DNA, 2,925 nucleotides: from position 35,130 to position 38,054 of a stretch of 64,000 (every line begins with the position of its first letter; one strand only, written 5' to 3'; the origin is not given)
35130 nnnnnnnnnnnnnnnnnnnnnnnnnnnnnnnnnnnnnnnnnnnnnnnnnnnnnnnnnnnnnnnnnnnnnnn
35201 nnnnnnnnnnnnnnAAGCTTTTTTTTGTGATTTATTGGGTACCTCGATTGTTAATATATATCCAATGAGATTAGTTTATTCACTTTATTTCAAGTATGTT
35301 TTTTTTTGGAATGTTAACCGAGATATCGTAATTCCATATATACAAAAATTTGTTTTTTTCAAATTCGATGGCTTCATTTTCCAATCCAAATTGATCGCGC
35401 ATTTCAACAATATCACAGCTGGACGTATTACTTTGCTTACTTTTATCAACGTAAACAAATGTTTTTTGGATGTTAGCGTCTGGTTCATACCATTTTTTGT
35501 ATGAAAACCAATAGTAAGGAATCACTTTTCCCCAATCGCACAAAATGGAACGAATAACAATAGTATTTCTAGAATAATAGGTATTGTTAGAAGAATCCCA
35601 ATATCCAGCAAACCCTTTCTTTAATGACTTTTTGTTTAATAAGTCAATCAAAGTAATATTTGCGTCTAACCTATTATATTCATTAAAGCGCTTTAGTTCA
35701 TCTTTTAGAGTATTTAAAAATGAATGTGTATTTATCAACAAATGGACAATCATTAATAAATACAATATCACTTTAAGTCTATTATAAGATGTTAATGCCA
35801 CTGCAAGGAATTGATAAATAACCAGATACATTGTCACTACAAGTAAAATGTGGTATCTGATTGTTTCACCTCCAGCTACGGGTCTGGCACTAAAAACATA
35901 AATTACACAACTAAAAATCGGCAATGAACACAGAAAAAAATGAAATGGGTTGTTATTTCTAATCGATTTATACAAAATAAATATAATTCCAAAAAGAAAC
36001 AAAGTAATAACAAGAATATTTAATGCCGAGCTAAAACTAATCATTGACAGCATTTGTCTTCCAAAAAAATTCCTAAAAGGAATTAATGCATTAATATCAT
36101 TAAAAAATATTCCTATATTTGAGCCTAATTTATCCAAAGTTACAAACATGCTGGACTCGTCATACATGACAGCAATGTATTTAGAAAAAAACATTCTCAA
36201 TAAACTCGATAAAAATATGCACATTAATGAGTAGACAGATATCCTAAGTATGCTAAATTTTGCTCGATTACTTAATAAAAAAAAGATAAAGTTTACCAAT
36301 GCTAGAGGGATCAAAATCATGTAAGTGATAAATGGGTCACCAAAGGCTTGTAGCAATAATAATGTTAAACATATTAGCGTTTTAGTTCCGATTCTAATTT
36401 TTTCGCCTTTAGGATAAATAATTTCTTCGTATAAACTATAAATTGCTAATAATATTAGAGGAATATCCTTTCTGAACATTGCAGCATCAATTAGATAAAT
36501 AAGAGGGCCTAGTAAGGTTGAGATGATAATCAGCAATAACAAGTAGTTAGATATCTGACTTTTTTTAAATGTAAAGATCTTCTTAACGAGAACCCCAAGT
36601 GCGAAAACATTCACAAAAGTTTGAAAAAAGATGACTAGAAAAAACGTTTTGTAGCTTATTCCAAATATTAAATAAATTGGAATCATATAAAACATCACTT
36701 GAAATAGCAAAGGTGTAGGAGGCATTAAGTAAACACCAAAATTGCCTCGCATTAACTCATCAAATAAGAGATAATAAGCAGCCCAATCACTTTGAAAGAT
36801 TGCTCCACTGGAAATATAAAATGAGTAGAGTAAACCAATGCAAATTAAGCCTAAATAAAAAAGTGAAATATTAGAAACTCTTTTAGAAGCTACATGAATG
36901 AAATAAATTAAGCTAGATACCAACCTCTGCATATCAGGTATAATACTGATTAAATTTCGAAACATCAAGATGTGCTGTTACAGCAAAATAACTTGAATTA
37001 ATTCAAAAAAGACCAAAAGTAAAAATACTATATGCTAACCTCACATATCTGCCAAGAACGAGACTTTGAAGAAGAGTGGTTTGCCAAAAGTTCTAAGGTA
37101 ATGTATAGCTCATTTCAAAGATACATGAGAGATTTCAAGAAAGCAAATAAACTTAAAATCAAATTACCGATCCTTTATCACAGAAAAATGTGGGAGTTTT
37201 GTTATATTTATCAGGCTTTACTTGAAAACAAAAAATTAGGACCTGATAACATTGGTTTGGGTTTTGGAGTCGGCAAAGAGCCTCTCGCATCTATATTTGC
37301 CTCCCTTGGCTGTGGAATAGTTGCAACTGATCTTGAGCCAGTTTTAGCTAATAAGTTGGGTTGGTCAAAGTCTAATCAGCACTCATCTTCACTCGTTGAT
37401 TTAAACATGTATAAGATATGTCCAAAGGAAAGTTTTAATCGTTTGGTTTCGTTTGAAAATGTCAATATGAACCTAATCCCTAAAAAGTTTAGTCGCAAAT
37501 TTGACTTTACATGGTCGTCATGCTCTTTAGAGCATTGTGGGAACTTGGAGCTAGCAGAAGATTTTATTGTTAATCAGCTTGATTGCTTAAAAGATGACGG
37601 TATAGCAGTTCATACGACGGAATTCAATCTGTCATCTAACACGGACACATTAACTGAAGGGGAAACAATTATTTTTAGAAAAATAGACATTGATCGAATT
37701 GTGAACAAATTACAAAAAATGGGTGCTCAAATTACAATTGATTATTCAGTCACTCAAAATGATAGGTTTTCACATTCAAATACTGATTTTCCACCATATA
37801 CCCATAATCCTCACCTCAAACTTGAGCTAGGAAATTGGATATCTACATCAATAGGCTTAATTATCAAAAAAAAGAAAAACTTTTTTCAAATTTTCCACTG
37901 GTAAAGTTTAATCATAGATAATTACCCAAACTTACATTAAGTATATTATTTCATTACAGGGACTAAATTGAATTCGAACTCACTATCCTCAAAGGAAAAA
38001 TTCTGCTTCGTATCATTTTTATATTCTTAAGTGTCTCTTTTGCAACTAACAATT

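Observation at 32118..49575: AT-rich glycan cassette of about 17 kb, bounded by a duplicated wzt 5' end: candidate serotype-switching island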

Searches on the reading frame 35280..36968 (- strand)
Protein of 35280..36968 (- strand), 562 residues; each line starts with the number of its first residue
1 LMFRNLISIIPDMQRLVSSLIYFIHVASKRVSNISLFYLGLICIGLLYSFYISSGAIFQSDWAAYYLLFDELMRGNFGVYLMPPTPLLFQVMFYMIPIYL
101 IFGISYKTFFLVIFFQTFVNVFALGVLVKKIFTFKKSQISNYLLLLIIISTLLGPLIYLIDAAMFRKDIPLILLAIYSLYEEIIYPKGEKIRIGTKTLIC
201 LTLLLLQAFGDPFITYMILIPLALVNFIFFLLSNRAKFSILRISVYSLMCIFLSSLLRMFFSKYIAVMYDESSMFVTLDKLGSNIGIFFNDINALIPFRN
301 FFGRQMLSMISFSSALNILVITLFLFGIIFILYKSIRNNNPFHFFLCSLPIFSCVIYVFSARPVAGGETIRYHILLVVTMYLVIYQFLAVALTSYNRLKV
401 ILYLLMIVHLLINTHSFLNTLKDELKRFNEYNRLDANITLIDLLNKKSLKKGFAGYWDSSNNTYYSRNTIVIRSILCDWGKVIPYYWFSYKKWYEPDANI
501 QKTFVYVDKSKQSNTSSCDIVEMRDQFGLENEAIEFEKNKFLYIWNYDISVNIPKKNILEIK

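Call 7: search_protein_families(library=pfam, proteins=[window:35280-36968:-], max_evalue=0.01)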
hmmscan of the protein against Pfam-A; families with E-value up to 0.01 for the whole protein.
window:35280-36968:- (562 aa): 0 families

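Call 11: search_protein_families(library=ncbifam, proteins=[window:35280-36968:-], max_evalue=0.001)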
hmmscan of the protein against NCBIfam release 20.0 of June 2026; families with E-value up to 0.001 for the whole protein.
window:35280-36968:- (562 aa): 0 families

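Call 54: search_protein_families(library=pfam, proteins=[window:35280-36968:-], max_evalue=5)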
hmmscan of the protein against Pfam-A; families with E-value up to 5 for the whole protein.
window:35280-36968:- (562 aa): 0 families

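Call 64: predict_structure(protein=window:35280-36968:-)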
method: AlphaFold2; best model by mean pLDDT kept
length: 562 residues; sequences in the alignment: 1
mean_pLDDT: 43.8   pTM: 0.30
mean pLDDT of the five models: 43.8, 43.4, 41.2, 39.2, 38.5
residues with pLDDT >= 90: 0; 70-90: 52; 50-70: 80; < 50: 430
segments of 3 or more residues with pLDDT < 50: 1-11, 35-37, 49-117, 119-123, 127-148, 150-179, 184-223, 226-229, 234-244, 250-252, 254-320, 322-324, 326-328, 352-365, 432-562
pLDDT, mean of each block of 10 residues (from residue 1): 37 54 57 50 52 38 41 38 35 39 42 48 47 45 47 43 38 46 43 44 44 47 50 46 48 47 38 33 30 28 29 42 49 52 51 46 47 69 75 79 84 79 73 40 30 34 32 28 32 29 32 34 25 23 26 24 21
secondary structure, 60 per line:
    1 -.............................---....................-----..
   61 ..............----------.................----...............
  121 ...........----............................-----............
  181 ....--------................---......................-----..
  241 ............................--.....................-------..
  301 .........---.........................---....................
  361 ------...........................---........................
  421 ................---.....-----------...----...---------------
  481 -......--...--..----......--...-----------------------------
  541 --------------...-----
elements in order: H2-30 H34-53 H59-74 H85-101 H106-131 H136-163 H169-184 H193-208 H212-233 H239-268 H271-291 H299-309 H313-337 H341-360 H367-393 H397-436 H440-444 E456-458 E463-465 E482-487 E490-492 E501-506

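Call 69: search_protein_families(library=phrogs, proteins=[window:35280-36968:-], max_evalue=0.001)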
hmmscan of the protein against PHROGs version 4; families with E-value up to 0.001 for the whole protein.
window:35280-36968:- (562 aa): 0 families

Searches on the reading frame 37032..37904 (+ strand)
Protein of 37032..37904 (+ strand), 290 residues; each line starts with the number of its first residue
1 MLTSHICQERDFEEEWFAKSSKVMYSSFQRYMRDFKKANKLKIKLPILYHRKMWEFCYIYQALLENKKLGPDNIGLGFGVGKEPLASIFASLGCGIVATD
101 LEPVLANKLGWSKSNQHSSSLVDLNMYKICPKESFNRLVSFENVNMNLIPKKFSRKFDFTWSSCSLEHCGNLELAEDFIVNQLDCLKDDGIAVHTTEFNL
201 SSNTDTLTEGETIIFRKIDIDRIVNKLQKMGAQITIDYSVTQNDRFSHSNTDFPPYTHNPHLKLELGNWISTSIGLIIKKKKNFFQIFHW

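Call 7: search_protein_families(library=pfam, proteins=[window:37032-37904:+], max_evalue=0.01)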
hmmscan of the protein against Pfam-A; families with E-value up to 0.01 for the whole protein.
window:37032-37904:+ (290 aa): 0 families

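Call 11: search_protein_families(library=ncbifam, proteins=[window:37032-37904:+], max_evalue=0.001)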
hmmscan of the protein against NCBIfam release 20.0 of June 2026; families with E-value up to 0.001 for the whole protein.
window:37032-37904:+ (290 aa): 0 families

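Call 54: search_protein_families(library=pfam, proteins=[window:37032-37904:+], max_evalue=5)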
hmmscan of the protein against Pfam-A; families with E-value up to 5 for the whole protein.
window:37032-37904:+ (290 aa): 3 families
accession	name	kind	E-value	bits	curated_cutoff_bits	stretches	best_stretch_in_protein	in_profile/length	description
PF13489.12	Methyltransf_23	-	0.029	14.5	27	1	69-199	20-120/164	Methyltransferase domain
PF08241.18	Methyltransf_11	-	0.07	14.2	21.2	1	78-192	3-93/95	Methyltransferase domain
PF16569.11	GramPos_pilinBB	-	0.14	13.4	30.5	1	189-245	44-97/116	Gram-positive pilin backbone subunit 2, Cna-B-like domain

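Call 55: search_solved_structures(query=window:37032-37904:+, max_evalue=1)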
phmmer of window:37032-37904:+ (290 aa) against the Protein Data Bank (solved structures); distinct sequences matched with E-value up to 1: 0.

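Call 63: predict_structure(protein=window:37032-37904:+)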
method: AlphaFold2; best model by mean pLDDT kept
length: 290 residues; sequences in the alignment: 1
mean_pLDDT: 32.8   pTM: 0.21
mean pLDDT of the five models: 32.8, 29.7, 29.2, 29.0, 27.0
residues with pLDDT >= 90: 0; 70-90: 0; 50-70: 0; < 50: 290
segments of 3 or more residues with pLDDT < 50: 1-290
pLDDT, mean of each block of 10 residues (from residue 1): 29 30 34 39 34 40 41 36 39 35 36 29 26 24 25 28 28 36 36 31 30 33 46 36 31 30 30 33 28
secondary structure, 60 per line:
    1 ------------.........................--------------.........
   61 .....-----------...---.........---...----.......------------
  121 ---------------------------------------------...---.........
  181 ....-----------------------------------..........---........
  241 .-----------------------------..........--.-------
elements in order: H13-37 H52-65 E77-79 H83-91 E95-97 H102-108 H172-184 H220-229 E233-241 E271-280

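Call 69: search_protein_families(library=phrogs, proteins=[window:37032-37904:+], max_evalue=0.001)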
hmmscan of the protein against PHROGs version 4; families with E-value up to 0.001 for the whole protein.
window:37032-37904:+ (290 aa): 0 families
